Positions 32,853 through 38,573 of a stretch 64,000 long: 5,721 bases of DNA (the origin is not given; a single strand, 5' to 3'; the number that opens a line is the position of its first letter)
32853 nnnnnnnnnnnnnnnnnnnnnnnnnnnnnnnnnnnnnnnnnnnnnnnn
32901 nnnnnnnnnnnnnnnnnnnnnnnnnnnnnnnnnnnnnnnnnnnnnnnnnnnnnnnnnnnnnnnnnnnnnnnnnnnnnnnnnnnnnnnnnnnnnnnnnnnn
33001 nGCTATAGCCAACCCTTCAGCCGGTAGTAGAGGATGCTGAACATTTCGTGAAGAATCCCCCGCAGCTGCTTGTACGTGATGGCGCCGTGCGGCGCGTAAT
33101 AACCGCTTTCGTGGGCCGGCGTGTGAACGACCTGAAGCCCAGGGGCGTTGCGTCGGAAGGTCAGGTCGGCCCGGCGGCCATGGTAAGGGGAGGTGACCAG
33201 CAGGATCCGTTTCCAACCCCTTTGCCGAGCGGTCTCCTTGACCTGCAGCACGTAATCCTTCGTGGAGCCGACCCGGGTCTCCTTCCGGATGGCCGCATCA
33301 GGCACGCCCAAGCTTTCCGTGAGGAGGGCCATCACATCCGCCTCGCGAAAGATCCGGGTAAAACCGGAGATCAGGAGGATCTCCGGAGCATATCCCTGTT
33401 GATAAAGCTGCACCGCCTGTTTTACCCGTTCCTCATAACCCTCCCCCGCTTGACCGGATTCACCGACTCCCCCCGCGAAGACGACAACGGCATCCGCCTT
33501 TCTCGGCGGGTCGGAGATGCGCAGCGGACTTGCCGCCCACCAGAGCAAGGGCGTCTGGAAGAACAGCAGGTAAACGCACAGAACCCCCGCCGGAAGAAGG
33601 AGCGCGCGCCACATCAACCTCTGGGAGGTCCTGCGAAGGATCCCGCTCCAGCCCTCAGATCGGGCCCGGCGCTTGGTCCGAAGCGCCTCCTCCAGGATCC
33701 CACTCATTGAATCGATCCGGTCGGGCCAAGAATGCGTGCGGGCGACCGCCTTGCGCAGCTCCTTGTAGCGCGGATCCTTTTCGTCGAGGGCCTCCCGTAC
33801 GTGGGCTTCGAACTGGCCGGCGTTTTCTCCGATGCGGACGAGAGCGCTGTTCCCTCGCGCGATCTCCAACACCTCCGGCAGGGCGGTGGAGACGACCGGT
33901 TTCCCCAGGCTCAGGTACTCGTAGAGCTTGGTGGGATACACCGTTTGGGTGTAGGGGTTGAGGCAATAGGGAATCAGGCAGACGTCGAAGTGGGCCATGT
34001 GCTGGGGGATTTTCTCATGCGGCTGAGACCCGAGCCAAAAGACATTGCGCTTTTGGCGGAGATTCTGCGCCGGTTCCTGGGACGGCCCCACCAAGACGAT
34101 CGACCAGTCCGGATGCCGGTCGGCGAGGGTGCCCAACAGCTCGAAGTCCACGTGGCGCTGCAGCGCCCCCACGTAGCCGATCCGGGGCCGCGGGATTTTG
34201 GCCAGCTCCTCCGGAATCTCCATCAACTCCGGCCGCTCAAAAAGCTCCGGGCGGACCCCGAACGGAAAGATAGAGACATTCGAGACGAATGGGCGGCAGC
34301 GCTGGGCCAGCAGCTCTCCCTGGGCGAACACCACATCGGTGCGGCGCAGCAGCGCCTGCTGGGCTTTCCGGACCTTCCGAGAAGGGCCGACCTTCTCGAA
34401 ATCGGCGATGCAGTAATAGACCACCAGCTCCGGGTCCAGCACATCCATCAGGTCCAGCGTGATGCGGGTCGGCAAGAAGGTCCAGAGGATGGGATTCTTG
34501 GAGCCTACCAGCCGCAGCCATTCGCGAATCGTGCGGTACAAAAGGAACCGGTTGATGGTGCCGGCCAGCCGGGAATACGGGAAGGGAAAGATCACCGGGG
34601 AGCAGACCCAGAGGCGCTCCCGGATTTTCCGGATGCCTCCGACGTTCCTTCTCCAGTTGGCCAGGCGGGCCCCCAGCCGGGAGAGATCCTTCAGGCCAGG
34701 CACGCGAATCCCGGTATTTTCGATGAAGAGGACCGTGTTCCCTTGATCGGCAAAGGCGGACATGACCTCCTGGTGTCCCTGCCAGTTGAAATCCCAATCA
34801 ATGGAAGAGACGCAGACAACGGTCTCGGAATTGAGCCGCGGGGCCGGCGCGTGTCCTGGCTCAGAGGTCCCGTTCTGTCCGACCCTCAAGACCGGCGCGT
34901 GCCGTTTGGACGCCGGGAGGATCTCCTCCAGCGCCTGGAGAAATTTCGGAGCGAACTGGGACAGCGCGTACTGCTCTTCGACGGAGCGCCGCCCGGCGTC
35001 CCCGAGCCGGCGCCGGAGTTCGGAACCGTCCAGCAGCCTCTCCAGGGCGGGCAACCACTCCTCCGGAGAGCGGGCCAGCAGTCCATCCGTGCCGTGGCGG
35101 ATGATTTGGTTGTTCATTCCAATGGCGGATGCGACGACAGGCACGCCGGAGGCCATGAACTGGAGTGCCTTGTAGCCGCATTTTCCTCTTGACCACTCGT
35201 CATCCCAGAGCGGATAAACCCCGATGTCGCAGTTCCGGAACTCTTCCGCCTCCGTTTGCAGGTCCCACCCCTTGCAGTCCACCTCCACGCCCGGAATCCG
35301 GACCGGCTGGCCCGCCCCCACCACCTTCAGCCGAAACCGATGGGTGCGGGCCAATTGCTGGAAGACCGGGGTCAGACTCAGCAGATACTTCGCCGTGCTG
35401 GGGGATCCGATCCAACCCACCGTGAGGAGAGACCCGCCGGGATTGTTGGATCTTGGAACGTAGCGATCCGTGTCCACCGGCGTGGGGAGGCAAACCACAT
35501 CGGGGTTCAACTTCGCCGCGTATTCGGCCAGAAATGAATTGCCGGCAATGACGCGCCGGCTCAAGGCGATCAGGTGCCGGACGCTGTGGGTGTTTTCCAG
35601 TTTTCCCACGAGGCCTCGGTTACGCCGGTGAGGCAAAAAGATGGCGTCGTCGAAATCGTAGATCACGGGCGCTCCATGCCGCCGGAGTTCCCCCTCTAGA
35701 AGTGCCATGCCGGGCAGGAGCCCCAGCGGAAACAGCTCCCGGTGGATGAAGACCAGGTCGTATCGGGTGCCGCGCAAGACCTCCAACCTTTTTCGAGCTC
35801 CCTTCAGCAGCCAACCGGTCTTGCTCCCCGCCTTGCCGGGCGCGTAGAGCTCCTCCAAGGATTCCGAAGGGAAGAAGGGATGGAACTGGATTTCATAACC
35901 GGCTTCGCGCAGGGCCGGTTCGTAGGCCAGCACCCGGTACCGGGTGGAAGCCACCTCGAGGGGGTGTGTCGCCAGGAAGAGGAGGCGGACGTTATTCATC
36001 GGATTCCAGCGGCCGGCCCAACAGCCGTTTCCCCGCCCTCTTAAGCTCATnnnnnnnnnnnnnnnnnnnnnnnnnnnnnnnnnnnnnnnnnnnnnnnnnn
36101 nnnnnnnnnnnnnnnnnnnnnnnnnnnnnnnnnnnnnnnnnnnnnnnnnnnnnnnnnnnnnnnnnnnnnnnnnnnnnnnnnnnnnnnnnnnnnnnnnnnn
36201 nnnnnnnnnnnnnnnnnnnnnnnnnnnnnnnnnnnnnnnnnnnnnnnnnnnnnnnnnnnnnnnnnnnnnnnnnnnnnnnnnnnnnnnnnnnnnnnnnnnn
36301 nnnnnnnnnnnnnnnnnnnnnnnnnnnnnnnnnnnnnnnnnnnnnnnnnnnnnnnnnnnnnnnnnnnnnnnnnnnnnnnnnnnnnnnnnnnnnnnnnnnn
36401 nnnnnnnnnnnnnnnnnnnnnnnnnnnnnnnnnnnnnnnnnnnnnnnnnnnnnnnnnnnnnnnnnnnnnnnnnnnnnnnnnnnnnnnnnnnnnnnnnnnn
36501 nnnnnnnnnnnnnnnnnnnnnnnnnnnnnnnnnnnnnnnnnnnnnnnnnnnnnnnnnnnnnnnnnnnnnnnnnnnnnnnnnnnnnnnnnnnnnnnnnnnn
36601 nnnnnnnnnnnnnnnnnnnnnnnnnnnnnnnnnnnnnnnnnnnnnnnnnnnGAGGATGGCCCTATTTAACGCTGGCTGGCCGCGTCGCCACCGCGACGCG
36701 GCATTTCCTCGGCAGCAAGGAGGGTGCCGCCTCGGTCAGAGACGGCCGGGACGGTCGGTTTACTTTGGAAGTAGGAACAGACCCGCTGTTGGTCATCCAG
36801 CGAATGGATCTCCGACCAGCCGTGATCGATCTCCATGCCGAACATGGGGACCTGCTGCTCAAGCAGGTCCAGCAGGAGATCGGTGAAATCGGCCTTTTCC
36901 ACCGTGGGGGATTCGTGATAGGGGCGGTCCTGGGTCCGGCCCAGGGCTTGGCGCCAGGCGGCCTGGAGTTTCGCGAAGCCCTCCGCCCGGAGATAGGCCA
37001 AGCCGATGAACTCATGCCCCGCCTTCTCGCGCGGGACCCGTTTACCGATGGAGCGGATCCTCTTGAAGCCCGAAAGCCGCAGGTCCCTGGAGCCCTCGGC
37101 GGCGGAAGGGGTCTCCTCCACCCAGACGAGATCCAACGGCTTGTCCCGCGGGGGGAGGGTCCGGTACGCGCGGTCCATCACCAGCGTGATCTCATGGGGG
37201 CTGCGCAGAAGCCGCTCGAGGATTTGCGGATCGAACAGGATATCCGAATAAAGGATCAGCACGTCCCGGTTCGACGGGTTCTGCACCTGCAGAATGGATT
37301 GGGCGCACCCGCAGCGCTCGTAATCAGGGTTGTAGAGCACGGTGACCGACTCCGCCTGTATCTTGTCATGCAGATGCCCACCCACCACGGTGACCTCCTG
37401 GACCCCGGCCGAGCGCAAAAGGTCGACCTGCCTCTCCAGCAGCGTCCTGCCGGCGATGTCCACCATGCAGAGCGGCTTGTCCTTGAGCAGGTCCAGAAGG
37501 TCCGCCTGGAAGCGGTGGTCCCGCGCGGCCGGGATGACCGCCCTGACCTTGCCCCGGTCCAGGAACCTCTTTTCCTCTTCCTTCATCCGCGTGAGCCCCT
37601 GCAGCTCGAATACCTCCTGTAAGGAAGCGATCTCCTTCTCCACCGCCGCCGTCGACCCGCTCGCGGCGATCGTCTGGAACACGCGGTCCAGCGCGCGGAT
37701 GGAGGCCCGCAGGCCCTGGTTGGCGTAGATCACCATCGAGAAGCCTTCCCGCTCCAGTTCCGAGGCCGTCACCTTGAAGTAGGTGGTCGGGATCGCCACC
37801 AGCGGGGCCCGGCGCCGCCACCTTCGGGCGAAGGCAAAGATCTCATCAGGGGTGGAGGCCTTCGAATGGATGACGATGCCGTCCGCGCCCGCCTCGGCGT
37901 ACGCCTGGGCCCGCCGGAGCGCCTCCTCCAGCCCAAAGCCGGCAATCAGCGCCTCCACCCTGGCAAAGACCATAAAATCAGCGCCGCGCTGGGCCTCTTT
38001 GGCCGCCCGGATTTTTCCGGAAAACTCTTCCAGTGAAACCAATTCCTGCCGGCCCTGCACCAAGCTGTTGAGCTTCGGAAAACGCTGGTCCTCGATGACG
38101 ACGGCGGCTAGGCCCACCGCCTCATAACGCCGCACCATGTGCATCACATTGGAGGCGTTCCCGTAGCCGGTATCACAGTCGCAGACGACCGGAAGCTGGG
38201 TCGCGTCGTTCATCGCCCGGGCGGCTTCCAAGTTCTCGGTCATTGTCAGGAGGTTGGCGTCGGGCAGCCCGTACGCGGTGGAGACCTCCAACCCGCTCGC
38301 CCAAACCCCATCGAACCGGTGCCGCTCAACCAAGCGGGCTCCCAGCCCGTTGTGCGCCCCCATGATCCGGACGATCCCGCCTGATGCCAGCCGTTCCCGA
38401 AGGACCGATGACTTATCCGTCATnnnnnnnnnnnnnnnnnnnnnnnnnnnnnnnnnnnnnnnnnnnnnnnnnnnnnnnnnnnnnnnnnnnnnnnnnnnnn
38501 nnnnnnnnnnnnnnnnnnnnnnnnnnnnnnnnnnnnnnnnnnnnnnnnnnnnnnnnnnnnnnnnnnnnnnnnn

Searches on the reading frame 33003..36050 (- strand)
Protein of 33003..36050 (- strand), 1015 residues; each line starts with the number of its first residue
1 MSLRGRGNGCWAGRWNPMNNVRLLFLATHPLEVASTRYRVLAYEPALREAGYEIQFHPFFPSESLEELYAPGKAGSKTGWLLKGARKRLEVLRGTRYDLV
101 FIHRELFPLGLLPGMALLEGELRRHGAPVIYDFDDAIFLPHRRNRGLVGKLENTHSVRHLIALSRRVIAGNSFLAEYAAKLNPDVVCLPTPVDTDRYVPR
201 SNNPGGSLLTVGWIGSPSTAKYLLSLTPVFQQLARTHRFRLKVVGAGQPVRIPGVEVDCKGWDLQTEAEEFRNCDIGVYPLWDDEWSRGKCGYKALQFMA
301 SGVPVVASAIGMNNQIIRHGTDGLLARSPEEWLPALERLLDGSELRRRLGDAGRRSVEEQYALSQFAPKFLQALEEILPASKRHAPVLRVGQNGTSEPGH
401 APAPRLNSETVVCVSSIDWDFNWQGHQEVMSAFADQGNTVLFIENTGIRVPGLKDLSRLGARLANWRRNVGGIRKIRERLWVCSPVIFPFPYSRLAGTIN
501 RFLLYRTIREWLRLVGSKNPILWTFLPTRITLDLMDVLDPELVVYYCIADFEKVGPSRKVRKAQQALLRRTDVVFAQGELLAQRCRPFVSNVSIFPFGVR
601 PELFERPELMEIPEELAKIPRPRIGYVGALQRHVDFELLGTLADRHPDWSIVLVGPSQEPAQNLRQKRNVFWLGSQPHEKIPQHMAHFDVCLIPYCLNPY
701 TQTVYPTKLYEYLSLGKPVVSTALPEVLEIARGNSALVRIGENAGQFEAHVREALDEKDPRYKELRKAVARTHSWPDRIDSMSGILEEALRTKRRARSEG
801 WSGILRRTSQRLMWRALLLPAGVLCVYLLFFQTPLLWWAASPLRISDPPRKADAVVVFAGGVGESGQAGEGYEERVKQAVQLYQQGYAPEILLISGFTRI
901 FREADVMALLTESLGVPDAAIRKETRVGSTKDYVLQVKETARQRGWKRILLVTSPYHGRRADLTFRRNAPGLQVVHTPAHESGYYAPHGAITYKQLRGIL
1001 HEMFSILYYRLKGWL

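Call 62: search_protein_families(library=pfam, proteins=[window:33003-36050:-], max_evalue=0.0001)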
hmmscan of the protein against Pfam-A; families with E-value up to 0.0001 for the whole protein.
window:33003-36050:- (1015 aa): 4 families
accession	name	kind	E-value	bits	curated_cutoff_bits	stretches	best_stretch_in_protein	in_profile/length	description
PF13692.12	Glyco_trans_1_4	-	1.6e-28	100.2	27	2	211-341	4-141/142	Glycosyl transferases group 1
PF00534.26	Glycos_transf_1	-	3.1e-24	85.9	26.4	2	620-767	14-167/172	Glycosyl transferases group 1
PF02698.23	DUF218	-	2.1e-20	73.4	27.6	1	853-1004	1-132/133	DUF218 domain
PF13524.12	Glyco_trans_1_2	-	1.4e-10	41.7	25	1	231-371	7-143/144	Glycosyl transferase-like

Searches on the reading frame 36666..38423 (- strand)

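Call 62: search_protein_families(library=pfam, proteins=[window:36666-38423:-], max_evalue=0.0001)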
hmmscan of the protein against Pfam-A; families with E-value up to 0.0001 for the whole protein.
window:36666-38423:- (585 aa): 2 families
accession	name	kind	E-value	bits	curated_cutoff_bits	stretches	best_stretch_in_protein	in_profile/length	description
PF13714.12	PEP_mutase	-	1.4e-56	192.2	31.5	1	12-252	4-239/240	Phosphoenolpyruvate phosphomutase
PF12804.13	NTP_transf_3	-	7.2e-13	49.5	27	1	315-408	15-110/160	MobA-like NTP transferase domain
